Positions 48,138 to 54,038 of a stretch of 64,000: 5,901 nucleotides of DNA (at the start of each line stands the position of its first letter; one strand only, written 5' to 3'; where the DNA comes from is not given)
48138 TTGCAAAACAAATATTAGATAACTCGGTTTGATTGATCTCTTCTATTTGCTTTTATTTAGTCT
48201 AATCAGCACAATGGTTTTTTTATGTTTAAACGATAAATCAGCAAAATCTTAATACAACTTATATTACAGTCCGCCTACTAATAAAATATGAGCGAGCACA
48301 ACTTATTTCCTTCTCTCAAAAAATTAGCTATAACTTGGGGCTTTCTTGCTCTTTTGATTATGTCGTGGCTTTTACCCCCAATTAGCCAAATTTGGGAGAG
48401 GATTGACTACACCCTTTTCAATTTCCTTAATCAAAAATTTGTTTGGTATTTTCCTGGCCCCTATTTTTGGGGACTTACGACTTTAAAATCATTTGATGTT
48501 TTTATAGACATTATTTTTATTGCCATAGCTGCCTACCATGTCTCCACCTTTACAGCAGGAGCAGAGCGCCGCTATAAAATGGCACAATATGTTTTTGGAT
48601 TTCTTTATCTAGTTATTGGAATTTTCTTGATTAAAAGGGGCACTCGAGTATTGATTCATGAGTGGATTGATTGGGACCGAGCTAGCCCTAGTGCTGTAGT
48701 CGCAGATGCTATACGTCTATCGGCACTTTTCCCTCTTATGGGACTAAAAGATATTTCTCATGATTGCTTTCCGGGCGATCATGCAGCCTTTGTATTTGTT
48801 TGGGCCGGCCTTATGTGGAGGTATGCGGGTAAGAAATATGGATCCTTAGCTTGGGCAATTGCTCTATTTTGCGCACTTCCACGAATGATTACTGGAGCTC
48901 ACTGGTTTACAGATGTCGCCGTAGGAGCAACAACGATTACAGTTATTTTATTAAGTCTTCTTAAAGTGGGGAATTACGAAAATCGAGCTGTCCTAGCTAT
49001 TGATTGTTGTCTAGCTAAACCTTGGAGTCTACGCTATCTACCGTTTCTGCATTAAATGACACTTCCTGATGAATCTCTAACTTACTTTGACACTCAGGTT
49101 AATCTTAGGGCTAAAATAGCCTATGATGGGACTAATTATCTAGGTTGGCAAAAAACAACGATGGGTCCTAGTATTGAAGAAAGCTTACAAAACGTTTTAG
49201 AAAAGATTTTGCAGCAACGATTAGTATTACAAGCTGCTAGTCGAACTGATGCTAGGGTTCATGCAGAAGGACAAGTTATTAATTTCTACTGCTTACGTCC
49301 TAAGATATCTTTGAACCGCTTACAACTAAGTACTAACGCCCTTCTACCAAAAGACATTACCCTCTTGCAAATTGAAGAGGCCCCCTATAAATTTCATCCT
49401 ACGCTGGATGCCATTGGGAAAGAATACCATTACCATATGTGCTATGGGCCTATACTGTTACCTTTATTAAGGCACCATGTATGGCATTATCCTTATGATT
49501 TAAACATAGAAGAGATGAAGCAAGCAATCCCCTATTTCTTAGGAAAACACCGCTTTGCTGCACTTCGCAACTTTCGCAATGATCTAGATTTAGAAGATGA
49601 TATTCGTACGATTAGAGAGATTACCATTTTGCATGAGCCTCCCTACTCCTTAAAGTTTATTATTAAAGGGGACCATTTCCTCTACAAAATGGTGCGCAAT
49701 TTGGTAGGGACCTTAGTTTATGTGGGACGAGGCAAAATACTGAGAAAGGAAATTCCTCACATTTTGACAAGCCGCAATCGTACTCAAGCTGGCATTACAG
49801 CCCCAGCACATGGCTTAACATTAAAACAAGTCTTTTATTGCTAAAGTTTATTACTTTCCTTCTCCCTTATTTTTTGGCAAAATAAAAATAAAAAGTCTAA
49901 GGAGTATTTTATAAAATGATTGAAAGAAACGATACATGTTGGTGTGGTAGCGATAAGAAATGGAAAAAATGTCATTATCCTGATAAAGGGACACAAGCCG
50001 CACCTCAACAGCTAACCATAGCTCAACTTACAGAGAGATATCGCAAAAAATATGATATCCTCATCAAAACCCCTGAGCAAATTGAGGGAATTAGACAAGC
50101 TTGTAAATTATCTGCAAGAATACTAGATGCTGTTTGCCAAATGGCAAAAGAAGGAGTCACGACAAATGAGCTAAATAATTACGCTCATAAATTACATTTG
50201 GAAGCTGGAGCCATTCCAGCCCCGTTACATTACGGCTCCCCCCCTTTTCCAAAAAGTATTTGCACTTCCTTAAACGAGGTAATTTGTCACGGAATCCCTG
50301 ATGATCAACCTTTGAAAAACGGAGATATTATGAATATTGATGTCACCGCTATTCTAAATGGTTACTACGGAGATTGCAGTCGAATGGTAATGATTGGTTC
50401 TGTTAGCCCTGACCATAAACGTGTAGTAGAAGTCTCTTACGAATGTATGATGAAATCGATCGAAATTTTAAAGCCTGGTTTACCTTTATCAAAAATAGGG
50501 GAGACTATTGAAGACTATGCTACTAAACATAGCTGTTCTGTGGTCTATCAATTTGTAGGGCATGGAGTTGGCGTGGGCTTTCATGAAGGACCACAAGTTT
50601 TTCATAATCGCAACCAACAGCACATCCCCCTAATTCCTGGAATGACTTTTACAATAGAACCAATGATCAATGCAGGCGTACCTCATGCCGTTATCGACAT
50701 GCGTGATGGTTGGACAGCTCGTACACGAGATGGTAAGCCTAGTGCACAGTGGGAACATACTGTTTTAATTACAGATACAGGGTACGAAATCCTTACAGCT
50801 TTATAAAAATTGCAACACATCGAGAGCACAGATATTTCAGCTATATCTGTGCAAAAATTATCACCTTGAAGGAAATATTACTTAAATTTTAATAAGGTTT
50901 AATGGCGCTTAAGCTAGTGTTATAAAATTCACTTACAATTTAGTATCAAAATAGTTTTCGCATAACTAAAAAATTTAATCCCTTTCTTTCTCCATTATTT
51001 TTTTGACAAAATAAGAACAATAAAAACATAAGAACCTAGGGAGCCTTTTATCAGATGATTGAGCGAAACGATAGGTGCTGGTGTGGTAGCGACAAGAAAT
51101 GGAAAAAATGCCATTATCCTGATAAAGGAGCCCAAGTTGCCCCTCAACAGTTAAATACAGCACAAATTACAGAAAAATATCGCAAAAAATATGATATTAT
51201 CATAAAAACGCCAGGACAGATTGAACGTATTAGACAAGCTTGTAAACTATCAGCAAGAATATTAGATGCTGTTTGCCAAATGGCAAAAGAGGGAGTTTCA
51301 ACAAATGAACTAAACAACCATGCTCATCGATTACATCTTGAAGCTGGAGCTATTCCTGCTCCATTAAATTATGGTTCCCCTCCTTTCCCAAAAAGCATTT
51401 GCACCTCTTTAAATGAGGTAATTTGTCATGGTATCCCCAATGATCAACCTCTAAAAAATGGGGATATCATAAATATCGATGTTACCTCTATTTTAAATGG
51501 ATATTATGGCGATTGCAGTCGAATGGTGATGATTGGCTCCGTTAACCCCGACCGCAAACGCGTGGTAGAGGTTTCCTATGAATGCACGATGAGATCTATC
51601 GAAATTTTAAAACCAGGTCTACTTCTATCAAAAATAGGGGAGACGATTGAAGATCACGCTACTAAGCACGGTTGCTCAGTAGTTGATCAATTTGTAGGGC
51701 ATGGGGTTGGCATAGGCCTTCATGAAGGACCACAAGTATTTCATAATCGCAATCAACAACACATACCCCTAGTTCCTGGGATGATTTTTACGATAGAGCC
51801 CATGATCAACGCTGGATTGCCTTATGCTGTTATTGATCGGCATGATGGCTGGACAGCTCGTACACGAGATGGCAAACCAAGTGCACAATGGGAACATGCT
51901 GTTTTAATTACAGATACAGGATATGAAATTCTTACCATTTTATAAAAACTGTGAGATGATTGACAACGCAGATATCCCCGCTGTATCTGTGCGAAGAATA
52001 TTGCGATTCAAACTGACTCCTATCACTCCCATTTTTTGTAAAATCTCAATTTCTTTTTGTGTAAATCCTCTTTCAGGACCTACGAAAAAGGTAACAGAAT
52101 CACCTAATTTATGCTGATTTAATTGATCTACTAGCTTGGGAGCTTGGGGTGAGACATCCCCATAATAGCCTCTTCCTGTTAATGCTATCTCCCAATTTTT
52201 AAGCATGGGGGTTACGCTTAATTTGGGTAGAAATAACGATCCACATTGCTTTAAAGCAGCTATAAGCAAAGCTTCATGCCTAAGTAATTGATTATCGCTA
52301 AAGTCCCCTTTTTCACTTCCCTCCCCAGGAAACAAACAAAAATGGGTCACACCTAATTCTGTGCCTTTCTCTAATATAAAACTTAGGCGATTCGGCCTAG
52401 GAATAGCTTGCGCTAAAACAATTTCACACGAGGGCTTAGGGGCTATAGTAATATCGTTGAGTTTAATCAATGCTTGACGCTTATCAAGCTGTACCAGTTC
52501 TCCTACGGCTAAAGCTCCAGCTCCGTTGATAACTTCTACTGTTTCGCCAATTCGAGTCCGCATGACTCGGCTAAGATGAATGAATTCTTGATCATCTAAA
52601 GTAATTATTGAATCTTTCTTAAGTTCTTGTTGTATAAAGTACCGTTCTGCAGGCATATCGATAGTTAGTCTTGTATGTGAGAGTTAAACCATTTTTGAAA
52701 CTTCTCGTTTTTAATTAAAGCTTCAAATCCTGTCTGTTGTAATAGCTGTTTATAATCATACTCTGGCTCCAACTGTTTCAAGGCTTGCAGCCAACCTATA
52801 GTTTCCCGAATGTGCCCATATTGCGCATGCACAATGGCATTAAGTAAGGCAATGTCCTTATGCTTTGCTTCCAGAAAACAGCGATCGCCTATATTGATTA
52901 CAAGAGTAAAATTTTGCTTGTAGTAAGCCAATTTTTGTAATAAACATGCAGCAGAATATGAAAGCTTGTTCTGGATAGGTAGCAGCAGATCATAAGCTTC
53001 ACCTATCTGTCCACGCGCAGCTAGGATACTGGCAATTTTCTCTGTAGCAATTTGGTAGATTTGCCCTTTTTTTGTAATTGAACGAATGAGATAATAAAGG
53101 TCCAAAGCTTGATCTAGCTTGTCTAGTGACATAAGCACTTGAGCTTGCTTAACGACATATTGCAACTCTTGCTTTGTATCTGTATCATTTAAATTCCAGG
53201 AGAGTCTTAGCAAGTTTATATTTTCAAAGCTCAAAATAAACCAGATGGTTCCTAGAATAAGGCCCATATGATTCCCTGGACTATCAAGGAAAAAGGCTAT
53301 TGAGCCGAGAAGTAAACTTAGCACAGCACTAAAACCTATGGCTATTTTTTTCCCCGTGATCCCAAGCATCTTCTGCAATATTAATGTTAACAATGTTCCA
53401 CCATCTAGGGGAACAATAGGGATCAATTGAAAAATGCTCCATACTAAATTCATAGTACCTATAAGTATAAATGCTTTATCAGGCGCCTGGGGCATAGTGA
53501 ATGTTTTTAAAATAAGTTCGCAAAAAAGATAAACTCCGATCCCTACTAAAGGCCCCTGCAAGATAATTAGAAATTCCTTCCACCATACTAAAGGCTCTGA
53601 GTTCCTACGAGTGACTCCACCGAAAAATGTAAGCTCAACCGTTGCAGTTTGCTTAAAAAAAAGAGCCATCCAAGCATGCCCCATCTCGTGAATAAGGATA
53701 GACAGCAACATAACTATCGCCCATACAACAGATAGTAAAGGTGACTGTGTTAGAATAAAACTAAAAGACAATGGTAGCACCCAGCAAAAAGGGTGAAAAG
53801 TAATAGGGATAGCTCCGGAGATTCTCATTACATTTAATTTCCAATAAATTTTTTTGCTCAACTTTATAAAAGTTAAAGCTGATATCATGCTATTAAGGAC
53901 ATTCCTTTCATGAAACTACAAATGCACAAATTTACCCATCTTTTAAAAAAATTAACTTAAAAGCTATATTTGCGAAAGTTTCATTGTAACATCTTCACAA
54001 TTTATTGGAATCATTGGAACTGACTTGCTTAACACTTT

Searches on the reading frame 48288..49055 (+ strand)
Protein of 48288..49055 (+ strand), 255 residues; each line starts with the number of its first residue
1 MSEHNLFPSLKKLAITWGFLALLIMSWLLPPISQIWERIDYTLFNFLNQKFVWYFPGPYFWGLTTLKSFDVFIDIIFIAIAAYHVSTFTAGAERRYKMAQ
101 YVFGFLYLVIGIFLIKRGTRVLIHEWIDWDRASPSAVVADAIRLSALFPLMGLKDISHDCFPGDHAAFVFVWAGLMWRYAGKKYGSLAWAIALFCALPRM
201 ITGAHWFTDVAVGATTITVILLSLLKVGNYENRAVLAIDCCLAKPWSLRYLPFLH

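Call 63: search_protein_families(library=pfam, proteins=[window:48288-49055:+], max_evalue=0.0001)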
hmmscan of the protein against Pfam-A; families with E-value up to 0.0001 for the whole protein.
window:48288-49055:+ (255 aa): 1 family
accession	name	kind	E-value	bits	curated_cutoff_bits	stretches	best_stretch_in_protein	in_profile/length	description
PF01569.27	PAP2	-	5.8e-11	42.7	27.2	1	144-224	38-121/130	PAP2 superfamily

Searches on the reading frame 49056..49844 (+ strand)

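Call 63: search_protein_families(library=pfam, proteins=[window:49056-49844:+], max_evalue=0.0001)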
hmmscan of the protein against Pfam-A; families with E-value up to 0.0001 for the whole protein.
window:49056-49844:+ (262 aa): 1 family
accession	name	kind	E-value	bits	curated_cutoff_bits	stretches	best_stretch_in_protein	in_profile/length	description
PF01416.25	PseudoU_synth_1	-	1.4e-28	99.9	23.3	2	157-261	1-107/108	tRNA pseudouridine synthase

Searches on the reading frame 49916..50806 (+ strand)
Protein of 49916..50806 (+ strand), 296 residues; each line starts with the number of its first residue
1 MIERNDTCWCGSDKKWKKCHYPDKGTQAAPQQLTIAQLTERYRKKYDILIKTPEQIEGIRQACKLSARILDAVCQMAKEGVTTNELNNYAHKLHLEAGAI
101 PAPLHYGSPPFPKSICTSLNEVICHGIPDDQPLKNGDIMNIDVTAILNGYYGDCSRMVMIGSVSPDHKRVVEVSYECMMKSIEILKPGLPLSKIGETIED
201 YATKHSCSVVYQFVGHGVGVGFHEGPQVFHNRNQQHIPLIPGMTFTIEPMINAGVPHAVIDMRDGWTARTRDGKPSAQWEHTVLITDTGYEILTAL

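Call 63: search_protein_families(library=pfam, proteins=[window:49916-50806:+], max_evalue=0.0001)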
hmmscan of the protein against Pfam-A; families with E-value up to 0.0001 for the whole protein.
window:49916-50806:+ (296 aa): 2 families
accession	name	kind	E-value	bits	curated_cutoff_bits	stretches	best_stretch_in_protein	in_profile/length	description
PF00557.29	Peptidase_M24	-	9.8e-54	182.7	23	1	57-287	1-208/208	Metallopeptidase family M24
PF02810.21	SEC-C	-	5.8e-09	36.1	20.4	1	4-22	1-19/19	SEC-C motif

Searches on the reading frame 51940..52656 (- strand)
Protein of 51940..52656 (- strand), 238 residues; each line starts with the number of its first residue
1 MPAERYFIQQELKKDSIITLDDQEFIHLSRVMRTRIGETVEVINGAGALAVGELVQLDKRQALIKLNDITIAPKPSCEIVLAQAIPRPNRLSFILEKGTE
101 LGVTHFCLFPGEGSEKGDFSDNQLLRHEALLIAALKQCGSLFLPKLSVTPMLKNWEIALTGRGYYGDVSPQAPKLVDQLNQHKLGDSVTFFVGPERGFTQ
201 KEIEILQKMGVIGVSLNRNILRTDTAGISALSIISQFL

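Call 63: search_protein_families(library=pfam, proteins=[window:51940-52656:-], max_evalue=0.0001)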
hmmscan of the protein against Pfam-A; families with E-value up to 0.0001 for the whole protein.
window:51940-52656:- (238 aa): 2 families
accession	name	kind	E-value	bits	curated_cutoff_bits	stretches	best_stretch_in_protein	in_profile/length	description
PF04452.19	Methyltrans_RNA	-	1.3e-36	126.1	23.9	1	76-235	4-165/165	RNA methyltransferase domain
PF20260.4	PUA_4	-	5.1e-09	36.5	23.9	1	20-66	1-47/48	RNA methyltransferase PUA domain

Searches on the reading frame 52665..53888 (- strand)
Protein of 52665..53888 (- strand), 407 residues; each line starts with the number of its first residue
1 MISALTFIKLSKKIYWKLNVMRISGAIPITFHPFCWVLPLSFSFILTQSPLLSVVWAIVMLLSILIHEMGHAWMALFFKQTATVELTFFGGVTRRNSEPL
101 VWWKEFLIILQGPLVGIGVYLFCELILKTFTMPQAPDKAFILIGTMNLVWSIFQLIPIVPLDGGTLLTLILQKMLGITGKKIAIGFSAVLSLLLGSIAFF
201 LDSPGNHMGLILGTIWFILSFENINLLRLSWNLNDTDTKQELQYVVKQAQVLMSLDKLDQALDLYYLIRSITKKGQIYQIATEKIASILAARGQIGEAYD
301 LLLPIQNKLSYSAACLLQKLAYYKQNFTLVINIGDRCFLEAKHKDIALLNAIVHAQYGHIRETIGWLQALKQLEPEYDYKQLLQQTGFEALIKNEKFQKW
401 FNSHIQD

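Call 63: search_protein_families(library=pfam, proteins=[window:52665-53888:-], max_evalue=0.0001)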
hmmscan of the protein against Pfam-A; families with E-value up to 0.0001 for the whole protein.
window:52665-53888:- (407 aa): 1 family
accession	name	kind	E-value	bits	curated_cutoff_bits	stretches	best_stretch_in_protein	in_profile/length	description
PF02163.28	Peptidase_M50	-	4.8e-09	36.3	27.2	0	57-127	3-100/221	Peptidase family M50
